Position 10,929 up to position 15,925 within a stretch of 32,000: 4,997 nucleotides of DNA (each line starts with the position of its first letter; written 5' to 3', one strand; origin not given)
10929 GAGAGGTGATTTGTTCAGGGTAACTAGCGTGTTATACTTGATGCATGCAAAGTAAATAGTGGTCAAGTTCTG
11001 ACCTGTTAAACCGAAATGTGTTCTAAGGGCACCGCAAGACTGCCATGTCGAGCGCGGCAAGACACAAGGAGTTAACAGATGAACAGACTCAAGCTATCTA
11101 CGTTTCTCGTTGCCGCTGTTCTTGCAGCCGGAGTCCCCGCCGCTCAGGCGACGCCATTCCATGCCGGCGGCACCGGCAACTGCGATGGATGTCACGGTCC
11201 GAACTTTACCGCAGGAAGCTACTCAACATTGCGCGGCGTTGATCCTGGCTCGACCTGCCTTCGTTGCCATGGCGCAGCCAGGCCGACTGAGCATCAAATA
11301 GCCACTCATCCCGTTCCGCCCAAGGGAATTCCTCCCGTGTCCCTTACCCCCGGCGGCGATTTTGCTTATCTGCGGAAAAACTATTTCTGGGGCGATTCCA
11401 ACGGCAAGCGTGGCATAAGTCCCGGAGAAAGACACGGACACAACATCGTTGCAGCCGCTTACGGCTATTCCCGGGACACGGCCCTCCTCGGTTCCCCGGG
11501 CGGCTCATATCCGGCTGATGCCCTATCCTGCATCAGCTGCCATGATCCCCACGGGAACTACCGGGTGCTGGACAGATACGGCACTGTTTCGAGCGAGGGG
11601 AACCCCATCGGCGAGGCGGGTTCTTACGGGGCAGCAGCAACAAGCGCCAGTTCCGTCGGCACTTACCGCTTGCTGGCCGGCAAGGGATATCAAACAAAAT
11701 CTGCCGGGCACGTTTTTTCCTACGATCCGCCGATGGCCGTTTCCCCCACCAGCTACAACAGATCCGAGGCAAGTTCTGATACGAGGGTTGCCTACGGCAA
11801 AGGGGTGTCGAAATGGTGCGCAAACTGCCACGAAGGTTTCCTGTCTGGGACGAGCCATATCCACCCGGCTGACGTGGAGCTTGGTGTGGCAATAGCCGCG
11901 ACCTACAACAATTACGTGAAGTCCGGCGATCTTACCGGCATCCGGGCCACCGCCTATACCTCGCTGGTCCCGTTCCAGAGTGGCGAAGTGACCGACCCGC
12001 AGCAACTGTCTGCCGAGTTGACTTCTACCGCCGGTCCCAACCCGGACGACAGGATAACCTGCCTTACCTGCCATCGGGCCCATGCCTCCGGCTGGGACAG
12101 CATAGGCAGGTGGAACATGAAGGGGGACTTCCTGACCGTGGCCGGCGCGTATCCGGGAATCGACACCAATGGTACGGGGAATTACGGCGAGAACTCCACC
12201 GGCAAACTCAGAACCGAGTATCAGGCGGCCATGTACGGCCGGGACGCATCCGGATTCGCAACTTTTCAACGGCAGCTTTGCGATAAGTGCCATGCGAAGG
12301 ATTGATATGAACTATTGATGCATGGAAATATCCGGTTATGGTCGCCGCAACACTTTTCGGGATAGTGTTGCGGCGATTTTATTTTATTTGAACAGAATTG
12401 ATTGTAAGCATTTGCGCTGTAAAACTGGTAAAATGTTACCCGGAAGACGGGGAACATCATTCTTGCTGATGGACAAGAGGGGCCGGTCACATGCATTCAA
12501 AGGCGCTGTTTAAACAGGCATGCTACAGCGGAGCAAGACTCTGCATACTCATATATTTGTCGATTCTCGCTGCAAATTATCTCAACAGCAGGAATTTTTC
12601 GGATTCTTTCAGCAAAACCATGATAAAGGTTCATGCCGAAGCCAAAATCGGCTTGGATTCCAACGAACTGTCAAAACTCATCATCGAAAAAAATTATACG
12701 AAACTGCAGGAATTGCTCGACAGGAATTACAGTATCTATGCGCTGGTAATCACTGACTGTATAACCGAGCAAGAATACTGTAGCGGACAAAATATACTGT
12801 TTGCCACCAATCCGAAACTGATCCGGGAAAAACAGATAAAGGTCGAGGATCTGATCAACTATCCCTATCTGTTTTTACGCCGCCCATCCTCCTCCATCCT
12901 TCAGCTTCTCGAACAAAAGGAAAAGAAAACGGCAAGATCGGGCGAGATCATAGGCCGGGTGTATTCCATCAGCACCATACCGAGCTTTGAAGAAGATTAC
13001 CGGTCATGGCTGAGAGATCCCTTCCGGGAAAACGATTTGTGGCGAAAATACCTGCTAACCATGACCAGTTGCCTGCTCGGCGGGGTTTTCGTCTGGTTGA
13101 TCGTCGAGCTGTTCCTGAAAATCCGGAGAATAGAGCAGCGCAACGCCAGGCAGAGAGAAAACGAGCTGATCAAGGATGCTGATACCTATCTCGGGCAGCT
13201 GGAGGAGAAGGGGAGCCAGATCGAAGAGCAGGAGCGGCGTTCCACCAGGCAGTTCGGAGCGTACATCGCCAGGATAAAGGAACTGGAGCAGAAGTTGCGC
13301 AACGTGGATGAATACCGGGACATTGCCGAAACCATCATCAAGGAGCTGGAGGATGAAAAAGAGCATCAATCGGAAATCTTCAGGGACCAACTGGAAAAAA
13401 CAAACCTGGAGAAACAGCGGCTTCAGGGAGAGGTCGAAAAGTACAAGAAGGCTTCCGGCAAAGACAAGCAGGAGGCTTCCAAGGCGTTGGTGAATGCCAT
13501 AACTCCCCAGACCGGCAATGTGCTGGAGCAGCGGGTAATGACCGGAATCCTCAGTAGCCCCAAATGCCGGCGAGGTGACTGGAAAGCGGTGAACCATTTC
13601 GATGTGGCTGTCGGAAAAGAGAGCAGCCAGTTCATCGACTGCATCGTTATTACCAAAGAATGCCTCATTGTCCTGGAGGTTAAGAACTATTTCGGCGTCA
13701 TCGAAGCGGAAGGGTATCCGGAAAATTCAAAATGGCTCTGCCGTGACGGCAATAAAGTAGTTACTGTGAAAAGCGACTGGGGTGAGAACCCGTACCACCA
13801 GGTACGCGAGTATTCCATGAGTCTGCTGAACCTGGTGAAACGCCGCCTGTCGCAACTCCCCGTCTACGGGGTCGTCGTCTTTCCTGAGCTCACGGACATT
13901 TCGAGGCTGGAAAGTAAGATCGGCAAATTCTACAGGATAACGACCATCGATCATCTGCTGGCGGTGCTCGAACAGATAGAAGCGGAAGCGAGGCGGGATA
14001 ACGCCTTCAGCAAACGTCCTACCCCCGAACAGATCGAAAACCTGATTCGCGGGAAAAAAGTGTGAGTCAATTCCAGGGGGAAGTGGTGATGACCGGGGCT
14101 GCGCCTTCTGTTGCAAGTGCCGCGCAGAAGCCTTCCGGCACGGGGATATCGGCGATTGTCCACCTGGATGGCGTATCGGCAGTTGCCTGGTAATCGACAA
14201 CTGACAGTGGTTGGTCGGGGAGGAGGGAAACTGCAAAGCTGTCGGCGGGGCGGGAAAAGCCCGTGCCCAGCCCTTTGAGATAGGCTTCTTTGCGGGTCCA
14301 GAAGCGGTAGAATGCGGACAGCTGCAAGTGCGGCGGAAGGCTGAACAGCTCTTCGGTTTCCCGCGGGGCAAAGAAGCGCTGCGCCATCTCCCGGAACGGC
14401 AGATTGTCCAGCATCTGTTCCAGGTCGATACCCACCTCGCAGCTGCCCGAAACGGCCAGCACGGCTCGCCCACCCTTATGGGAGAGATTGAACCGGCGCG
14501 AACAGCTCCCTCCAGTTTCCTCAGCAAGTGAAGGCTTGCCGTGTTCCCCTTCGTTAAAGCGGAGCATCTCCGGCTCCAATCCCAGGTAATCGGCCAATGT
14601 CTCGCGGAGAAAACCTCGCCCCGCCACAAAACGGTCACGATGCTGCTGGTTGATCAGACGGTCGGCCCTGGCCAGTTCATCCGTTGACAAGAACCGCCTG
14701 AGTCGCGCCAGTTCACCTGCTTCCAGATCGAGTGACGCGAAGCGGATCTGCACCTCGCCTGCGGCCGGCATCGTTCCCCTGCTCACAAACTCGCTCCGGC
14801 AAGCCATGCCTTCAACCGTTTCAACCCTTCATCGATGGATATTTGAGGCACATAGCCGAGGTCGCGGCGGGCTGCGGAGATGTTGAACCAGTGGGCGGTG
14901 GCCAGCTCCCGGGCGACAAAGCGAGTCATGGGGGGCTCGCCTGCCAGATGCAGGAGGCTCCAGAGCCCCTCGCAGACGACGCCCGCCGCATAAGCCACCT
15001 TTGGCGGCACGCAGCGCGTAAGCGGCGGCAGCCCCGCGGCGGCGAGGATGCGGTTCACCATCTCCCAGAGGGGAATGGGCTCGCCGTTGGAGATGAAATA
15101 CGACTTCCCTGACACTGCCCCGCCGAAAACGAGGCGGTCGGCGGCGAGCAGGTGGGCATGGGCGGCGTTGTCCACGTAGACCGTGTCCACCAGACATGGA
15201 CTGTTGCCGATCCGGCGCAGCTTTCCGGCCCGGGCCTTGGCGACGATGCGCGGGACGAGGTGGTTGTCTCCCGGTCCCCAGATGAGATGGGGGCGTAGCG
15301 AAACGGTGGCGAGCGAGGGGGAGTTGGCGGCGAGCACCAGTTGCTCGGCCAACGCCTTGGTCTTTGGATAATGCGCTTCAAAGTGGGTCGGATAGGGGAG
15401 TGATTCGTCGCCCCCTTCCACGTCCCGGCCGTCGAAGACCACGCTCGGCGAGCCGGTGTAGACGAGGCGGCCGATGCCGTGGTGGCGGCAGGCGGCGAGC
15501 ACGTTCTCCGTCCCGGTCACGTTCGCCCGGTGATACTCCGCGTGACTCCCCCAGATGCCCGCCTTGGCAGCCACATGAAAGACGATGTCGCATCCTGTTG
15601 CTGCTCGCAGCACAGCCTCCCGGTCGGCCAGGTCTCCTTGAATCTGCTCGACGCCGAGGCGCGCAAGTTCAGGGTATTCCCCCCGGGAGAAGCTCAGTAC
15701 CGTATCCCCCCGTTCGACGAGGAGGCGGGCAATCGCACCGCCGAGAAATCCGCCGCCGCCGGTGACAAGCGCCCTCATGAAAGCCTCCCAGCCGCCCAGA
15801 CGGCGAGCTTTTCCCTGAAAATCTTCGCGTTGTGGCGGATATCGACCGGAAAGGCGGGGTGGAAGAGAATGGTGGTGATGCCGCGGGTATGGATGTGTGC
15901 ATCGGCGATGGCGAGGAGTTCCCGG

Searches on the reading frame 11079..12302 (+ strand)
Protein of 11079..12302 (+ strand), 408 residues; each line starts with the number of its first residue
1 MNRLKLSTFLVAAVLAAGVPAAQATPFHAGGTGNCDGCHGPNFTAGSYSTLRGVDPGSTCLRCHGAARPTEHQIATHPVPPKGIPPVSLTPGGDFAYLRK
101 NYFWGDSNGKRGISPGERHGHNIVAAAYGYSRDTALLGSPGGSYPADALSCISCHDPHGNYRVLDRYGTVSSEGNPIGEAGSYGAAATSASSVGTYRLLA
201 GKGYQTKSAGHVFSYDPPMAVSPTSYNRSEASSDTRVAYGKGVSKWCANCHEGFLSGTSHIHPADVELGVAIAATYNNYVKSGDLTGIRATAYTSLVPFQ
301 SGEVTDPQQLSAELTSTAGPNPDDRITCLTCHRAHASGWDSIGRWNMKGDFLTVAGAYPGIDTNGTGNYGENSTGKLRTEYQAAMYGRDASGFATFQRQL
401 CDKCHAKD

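Call 5: search_protein_families(library=pfam, proteins=[window:11079-12302:+], max_evalue=0.01)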
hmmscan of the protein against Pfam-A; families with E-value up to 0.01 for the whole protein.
window:11079-12302:+ (408 aa): 5 families
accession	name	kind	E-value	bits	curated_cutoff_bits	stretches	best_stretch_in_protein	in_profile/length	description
PF09699.15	Paired_CXXCH_1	-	2.6e-10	40.3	20.6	0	32-67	6-39/41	Doubled CXXCH motif (Paired_CXXCH_1)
PF14522.11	Cytochrome_C7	-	1.1e-07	32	24.8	0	27-70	7-54/67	Cytochrome c7 and related cytochrome c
PF14537.11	Cytochrom_c3_2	-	5.2e-07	30.5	25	0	28-75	2-44/79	Cytochrome c3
PF22113.1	Mtrc-MtrF_II-IV_dom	-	4.4e-06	26.8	30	0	246-407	30-165/176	Outer membrane cytochrome MtrC/MtrF-like, domains II/IV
PF13442.11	Cytochrome_CBB3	-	0.00043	21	27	0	244-253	11-21/68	Cytochrome C oxidase, cbb3-type, subunit III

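Call 30: search_solved_structures(query=window:11079-12302:+, max_evalue=0.001, show_alignments=1)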
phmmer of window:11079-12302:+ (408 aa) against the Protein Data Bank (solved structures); distinct sequences matched with E-value up to 0.001: 1.
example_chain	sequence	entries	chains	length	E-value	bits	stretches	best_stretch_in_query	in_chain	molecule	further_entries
6ef8_A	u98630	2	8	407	2.3e-88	300.5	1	27-408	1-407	C-type cytochrome OmcS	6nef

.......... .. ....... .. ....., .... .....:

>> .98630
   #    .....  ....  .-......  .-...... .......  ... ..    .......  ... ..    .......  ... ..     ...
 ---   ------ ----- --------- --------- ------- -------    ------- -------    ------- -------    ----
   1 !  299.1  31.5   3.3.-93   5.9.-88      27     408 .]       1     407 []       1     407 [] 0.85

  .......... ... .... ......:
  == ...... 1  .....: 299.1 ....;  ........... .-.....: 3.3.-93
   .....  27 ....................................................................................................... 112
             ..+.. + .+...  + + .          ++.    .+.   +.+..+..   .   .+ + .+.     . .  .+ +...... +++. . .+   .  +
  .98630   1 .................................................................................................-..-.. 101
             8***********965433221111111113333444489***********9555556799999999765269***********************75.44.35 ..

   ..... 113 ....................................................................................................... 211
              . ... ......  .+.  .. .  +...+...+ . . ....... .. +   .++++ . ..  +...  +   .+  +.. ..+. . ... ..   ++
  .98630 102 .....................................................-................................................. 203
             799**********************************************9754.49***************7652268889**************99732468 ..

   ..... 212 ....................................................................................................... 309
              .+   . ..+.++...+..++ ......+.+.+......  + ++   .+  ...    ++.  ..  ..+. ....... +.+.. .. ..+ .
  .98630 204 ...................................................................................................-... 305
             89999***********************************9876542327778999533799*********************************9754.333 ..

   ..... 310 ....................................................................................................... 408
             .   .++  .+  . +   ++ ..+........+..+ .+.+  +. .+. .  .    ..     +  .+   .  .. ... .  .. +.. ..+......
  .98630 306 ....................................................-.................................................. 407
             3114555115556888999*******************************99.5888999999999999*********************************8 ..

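Call 89: search_protein_families(library=ncbifam, proteins=[window:11079-12302:+], max_evalue=0.001)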
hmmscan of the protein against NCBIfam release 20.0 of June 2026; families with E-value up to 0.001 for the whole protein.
window:11079-12302:+ (408 aa): 2 families
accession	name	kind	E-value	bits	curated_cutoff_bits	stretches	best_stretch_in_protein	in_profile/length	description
TIGR01905.1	paired_CXXCH_1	subfamily_domain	7e-08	32.3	25.2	0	32-67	6-39/41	doubled CXXCH domain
TIGR03508.1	decahem_SO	subfamily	6.1e-05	22.6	192.2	0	34-68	145-178/258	DmsE family decaheme c-type cytochrome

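Call 90: search_protein_representatives(protein=window:11079-12302:+)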
Query: 408 residues. Proteins with E-value up to 0.001 (for the whole library): 486; up to 1e-10: 332; up to 1e-30: 172. The best 150 are listed.
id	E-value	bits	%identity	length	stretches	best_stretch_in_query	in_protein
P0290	9.2e-152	522.6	59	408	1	16-408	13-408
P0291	1.4e-110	386.9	52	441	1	12-408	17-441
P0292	1.7e-106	373.4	53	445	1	12-408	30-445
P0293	7.5e-100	351.5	52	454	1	4-408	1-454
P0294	9.6e-96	338.0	47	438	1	11-407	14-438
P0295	3.9e-94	332.7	50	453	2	39-408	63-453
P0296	4.3e-94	332.6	54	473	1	26-408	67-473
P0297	9.6e-93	328.1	46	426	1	9-408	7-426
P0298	7.3e-88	312.1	48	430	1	45-408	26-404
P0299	1.4e-84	301.3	50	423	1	12-408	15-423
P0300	1.2e-83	298.2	46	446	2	36-408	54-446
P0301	1.4e-83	297.9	43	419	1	3-408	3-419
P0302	7.6e-81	288.9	46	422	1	9-408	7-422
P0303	3.5e-79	283.5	47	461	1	21-405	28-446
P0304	2.0e-78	280.9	46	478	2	50-408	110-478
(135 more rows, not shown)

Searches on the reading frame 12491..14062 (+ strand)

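Call 5: search_protein_families(library=pfam, proteins=[window:12491-14062:+], max_evalue=0.01)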
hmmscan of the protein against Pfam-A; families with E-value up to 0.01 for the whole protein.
window:12491-14062:+ (524 aa): 1 family
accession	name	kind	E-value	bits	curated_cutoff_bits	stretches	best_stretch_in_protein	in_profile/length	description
PF08378.17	NERD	-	6.3e-17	62.5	22.1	1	342-465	2-111/111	Nuclease-related domain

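Call 89: search_protein_families(library=ncbifam, proteins=[window:12491-14062:+], max_evalue=0.001)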
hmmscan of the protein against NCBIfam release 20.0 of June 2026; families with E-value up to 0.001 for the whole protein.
window:12491-14062:+ (524 aa): 2 families
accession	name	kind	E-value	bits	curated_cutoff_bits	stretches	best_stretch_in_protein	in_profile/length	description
NF047741.1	antiphage_MADS6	equivalog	0.00016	20.3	460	1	375-522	41-177/612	methylation-associated defense system protein kinase MAD6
NF050014.1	HpsJ_like_B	equivalog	0.00097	18.9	260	0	189-331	86-227/254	hormogonium polysaccharide biosynthesis protein HpsJ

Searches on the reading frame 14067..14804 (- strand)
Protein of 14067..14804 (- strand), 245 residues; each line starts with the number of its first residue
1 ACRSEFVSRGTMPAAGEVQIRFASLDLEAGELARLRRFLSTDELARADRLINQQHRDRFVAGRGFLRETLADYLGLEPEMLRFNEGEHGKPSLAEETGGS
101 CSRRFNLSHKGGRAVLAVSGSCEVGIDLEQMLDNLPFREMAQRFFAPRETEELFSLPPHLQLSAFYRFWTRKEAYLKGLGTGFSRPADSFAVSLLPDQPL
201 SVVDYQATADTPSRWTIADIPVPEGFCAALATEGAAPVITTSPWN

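Call 64: search_protein_families(library=pfam, proteins=[window:14067-14804:-], max_evalue=0.00001)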
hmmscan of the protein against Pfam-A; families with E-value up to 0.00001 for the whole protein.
window:14067-14804:- (245 aa): 2 families
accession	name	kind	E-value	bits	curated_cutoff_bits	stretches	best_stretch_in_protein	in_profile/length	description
PF01648.25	ACPS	-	2.2e-18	66.7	25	1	124-230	2-110/111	4'-phosphopantetheinyl transferase superfamily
PF22624.1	AASDHPPT_N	-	1.1e-08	35.7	27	1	32-118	10-97/100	4'-phosphopantetheinyl transferase, N-terminal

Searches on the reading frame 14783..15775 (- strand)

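Call 64: search_protein_families(library=pfam, proteins=[window:14783-15775:-], max_evalue=0.00001)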
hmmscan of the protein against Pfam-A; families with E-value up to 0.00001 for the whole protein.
window:14783-15775:- (330 aa): 8 families
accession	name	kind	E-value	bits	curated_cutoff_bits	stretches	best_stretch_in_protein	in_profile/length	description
PF01073.25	3Beta_HSD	-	3.3e-57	194.1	22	1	3-250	1-271/280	3-beta hydroxysteroid dehydrogenase/isomerase family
PF01370.27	Epimerase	-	3.5e-33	115.4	20.9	1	2-214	1-227/240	NAD dependent epimerase/dehydratase family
PF04321.23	RmlD_sub_bind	-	9.5e-13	48.3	27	1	2-245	3-229/287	RmlD substrate binding domain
PF16363.11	GDP_Man_Dehyd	-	1.1e-12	48.5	27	1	3-210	1-235/332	GDP-mannose 4,6 dehydratase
PF07993.18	NAD_binding_4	-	2.2e-12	47.1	20.1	1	54-167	81-209/258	Male sterility protein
PF13460.12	NAD_binding_10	-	3e-12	47.2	27.2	1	6-148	1-132/184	NAD(P)H-binding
PF02719.21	Polysacc_synt_2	-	1.1e-06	28.5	20.2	1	3-106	2-125/293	Polysaccharide biosynthesis protein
PF05368.20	NmrA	-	8.2e-06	26.1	27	1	3-108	6-106/298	NmrA-like family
